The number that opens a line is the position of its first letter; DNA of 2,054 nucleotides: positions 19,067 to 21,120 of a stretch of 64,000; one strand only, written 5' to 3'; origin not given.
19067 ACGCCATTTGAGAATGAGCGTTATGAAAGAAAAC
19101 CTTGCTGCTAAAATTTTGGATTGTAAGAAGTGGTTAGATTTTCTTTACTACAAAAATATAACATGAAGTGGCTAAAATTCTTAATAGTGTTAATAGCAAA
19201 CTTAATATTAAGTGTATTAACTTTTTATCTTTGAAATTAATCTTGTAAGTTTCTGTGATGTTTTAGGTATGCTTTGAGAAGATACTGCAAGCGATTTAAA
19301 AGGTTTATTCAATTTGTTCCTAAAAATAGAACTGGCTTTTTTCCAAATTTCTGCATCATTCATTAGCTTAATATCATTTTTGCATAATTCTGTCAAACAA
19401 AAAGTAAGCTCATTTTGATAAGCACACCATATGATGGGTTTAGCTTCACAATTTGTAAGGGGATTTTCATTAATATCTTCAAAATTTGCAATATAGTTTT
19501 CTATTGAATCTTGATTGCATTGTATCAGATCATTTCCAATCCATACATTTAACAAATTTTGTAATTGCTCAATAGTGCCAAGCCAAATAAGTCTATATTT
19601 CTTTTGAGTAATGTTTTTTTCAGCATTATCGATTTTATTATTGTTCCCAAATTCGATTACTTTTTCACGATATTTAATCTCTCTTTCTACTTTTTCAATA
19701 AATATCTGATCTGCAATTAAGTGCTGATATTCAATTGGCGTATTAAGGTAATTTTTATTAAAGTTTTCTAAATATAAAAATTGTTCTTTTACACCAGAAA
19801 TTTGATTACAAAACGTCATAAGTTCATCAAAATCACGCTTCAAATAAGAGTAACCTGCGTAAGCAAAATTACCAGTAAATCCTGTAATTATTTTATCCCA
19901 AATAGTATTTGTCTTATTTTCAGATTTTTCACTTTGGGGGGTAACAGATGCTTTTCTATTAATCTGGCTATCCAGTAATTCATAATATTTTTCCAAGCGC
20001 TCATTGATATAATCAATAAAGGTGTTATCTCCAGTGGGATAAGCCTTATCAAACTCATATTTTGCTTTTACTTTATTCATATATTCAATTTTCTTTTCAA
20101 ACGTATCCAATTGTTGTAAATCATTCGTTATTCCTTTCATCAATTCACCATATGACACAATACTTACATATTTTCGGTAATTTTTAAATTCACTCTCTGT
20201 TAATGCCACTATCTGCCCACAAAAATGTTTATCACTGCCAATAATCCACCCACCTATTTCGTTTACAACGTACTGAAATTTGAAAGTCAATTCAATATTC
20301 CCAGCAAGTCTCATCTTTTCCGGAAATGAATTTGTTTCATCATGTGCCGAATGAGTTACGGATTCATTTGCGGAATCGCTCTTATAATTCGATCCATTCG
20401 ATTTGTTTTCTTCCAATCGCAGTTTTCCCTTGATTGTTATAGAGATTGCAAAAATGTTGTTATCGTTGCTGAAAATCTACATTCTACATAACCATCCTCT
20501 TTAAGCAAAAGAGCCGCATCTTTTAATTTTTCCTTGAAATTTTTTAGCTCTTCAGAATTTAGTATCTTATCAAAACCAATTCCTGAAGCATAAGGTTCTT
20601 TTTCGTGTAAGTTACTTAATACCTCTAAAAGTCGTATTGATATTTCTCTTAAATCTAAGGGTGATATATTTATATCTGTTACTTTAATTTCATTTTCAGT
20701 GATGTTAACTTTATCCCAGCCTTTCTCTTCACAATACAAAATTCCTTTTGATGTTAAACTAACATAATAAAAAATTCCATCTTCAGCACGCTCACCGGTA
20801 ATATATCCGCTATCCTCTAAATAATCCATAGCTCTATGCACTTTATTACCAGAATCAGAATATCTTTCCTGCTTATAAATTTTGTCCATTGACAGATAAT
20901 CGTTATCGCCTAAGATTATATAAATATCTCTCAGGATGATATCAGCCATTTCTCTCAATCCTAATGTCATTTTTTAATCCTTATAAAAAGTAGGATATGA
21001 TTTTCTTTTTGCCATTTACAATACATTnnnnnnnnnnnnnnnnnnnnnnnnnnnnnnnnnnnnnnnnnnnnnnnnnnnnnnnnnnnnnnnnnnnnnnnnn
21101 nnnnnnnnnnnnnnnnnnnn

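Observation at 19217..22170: Four-gene island module built around a CBS-pair + HEPN (Rx4H) protein: candidate undescribed defence or abortive-infection system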

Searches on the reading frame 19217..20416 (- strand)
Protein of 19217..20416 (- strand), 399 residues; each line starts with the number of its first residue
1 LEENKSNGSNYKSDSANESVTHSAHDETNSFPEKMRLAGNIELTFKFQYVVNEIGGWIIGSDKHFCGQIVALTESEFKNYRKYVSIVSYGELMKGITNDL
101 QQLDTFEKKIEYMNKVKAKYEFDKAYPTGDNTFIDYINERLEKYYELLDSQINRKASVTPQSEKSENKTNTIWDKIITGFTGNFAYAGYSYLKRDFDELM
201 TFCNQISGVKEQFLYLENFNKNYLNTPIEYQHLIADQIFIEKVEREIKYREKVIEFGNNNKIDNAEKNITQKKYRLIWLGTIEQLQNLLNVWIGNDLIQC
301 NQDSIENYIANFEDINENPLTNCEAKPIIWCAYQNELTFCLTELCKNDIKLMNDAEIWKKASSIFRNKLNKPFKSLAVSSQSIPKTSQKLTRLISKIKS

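Call 3: search_protein_families(library=pfam, proteins=[window:19217-20416:-], max_evalue=1)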
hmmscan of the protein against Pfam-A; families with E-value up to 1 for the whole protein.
window:19217-20416:- (399 aa): 3 families
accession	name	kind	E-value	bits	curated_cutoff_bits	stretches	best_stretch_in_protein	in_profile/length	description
PF10474.15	Syndetin_C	-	0.0051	16.9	38.4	1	112-236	72-202/234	Syndetin, C-terminal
PF01881.21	Cas_Cas6_C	-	0.043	15.1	23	1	121-191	32-102/125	CRISPR associated protein Cas6, C-terminal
PF03060.21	NMO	-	0.2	11.5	28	1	217-292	81-156/331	Nitronate monooxygenase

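Call 4: search_protein_families(library=padloc, proteins=[window:19217-20416:-], max_evalue=1)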
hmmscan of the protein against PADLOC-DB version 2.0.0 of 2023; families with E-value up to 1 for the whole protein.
window:19217-20416:- (399 aa): 0 families

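Call 7: search_protein_families(library=ncbifam, proteins=[window:19217-20416:-], max_evalue=1)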
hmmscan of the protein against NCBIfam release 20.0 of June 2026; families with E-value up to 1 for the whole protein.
window:19217-20416:- (399 aa): 0 families

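Call 8: search_protein_families(library=phrogs, proteins=[window:19217-20416:-], max_evalue=1)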
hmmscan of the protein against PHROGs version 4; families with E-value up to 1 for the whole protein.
window:19217-20416:- (399 aa): 5 families
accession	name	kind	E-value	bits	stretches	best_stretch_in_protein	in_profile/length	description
phrog_9652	-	unknown function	0.0056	17.8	1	105-207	11-117/124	-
phrog_5760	-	unknown function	0.026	15.8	0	329-379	38-86/133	-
phrog_13528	-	unknown function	0.037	15.1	1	200-271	30-96/113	-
phrog_14445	-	unknown function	0.26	12.3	0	122-146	27-49/53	-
phrog_25160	-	unknown function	0.42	11.9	0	203-223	11-31/49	-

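Call 23: find_homologous_proteins(query=window:19217-20416:-, max_evalue=0.001)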
Query window:19217-20416:- (399 aa): 3 proteins with E <= 0.001 among 2179 candidates.
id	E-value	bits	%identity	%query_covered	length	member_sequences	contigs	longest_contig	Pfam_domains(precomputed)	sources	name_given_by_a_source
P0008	8.1e-265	896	100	100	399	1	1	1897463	-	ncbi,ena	-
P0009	2.0e-53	200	71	34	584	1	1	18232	-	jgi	jgi:hypothetical protein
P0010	1.8e-44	171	62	33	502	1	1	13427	-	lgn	-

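Call 26: find_encoding_contigs(protein=P0009, flank=10000, max_places=2)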
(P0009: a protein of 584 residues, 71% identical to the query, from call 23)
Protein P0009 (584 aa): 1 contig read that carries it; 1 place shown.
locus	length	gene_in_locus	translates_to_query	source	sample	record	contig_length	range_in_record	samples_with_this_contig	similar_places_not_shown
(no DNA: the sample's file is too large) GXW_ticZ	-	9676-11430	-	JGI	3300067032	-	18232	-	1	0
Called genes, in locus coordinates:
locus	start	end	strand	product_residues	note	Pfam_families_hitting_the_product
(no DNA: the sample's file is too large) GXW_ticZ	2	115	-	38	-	?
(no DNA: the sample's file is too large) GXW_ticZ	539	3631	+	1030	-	PF01555:N6_N4_Mtase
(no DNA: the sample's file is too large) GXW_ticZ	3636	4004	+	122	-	-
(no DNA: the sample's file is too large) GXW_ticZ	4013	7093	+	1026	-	PF00270:DEAD (weak), PF04851:ResIII, PF18766:SWI2_SNF2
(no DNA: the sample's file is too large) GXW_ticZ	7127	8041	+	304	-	PF16872:putAbiC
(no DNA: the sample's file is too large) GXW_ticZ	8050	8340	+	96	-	-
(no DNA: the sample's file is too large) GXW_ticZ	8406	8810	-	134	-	-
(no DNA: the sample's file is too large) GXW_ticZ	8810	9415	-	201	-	PF13274:SocA_Panacea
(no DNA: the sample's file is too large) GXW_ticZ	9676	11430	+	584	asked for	-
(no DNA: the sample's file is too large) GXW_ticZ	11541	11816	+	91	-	PF12728:HTH_17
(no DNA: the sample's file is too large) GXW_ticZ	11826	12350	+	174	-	-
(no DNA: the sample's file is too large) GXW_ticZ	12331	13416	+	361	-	PF00589:Phage_integrase (faint)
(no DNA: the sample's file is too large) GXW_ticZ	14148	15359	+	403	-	PF07690:MFS_1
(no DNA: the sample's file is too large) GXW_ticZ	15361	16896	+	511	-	-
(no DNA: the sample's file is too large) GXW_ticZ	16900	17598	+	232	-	PF00483:NTP_transferase, PF12804:NTP_transf_3, PF02348:CTP_transf_3 (weak)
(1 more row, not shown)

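Call 27: find_encoding_contigs(protein=P0010, flank=10000, max_places=2)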
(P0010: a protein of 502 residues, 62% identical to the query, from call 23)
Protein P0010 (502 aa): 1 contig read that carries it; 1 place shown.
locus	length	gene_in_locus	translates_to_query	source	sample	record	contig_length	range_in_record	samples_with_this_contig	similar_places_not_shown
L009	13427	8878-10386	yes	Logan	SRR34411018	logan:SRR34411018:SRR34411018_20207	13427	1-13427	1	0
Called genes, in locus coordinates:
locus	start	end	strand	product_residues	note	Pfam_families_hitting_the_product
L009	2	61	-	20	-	?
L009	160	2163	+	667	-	PF12161:HsdM_N, PF02384:N6_Mtase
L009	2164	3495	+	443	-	PF01420:Methylase_S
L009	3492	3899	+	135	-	-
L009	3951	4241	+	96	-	-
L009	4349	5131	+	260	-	-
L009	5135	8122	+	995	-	PF04313:HSDR_N, PF00270:DEAD (weak), PF04851:ResIII, PF18766:SWI2_SNF2, PF22679:T1R_D3-like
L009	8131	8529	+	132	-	-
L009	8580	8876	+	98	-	-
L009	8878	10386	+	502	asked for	-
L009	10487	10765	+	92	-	PF12728:HTH_17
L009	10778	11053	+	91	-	-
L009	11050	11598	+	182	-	-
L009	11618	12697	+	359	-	PF00589:Phage_integrase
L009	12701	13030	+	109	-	-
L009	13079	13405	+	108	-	-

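Call 87: search_protein_families(library=padloc, proteins=[P0009, P0010], max_evalue=0.001)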
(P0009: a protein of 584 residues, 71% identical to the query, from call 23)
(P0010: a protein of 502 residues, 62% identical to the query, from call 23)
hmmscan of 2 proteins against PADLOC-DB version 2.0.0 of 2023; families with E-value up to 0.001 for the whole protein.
P0009 (584 aa): 0 families

P0010 (502 aa): 0 families

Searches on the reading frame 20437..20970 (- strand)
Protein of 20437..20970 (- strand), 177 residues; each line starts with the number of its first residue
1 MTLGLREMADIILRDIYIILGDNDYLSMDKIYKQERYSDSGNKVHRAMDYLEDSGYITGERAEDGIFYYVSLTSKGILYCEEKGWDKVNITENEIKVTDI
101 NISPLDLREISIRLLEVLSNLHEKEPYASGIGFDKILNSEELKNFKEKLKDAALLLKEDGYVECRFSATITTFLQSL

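Call 3: search_protein_families(library=pfam, proteins=[window:20437-20970:-], max_evalue=1)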
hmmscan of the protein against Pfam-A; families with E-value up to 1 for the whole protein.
window:20437-20970:- (177 aa): 1 family
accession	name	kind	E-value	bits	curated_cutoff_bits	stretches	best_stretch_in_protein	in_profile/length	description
PF08784.17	RPA_C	-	0.0097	17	22.6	1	5-57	49-99/106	Replication protein A C terminal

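Call 4: search_protein_families(library=padloc, proteins=[window:20437-20970:-], max_evalue=1)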
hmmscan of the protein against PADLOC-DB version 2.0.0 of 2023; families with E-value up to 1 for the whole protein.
window:20437-20970:- (177 aa): 0 families

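Call 7: search_protein_families(library=ncbifam, proteins=[window:20437-20970:-], max_evalue=1)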
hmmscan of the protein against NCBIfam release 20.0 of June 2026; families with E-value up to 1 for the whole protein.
window:20437-20970:- (177 aa): 1 family
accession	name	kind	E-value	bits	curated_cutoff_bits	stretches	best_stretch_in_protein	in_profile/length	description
NF007848.0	PRK10557.1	equivalog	0.012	14.9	120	1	73-123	125-174/192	prepilin peptidase-dependent protein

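Call 8: search_protein_families(library=phrogs, proteins=[window:20437-20970:-], max_evalue=1)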
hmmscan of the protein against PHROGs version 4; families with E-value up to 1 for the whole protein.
window:20437-20970:- (177 aa): 9 families
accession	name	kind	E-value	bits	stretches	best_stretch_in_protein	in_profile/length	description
phrog_3675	-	unknown function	4.4e-07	30.7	1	11-82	11-89/110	-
phrog_2266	-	unknown function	1.5e-05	25.9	1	26-77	43-95/144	-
phrog_750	-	unknown function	4.1e-05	24.5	1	44-84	56-95/116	-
phrog_436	-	unknown function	0.00063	20.1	1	40-77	52-88/125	-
phrog_12817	-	transcription regulation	0.0064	17.4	1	16-76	78-136/151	transcriptional regulator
phrog_7498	-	DNA, RNA and nucleotide metabolism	0.077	13.1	1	40-73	69-102/296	DnaD-like helicase loader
phrog_186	-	DNA, RNA and nucleotide metabolism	0.087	13.5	1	23-64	58-99/308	DnaD-like helicase loader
phrog_13884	-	unknown function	0.16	12.7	1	78-113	76-111/145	-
phrog_2590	-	unknown function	0.18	12.9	0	42-85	32-75/102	-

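Call 24: find_homologous_proteins(query=window:20437-20970:-, max_evalue=0.001)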
Query window:20437-20970:- (177 aa): 1 proteins with E <= 0.001 among 71 candidates.
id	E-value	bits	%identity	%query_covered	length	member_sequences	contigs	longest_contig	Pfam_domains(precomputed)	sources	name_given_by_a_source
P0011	7.6e-110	382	100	100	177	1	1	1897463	-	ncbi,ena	-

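Call 65: predict_structure(protein=window:20437-20970:-)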
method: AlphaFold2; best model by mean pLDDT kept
length: 177 residues; sequences in the alignment: 1
mean_pLDDT: 34.2   pTM: 0.26
mean pLDDT of the five models: 34.2, 31.7, 30.9, 30.6, 29.3
residues with pLDDT >= 90: 0; 70-90: 0; 50-70: 0; < 50: 177
segments of 3 or more residues with pLDDT < 50: 1-177
pLDDT, mean of each block of 10 residues (from residue 1): 32 37 32 29 35 36 31 31 34 30 34 40 34 39 45 37 32 28
secondary structure, 60 per line:
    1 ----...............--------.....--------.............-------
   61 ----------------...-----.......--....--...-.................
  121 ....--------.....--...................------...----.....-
elements in order: H5-19 H28-32 H41-53 E77-79 E88-91 E94-97 E100-102 H104-124 H133-137 H140-158 E165-167 H172-176
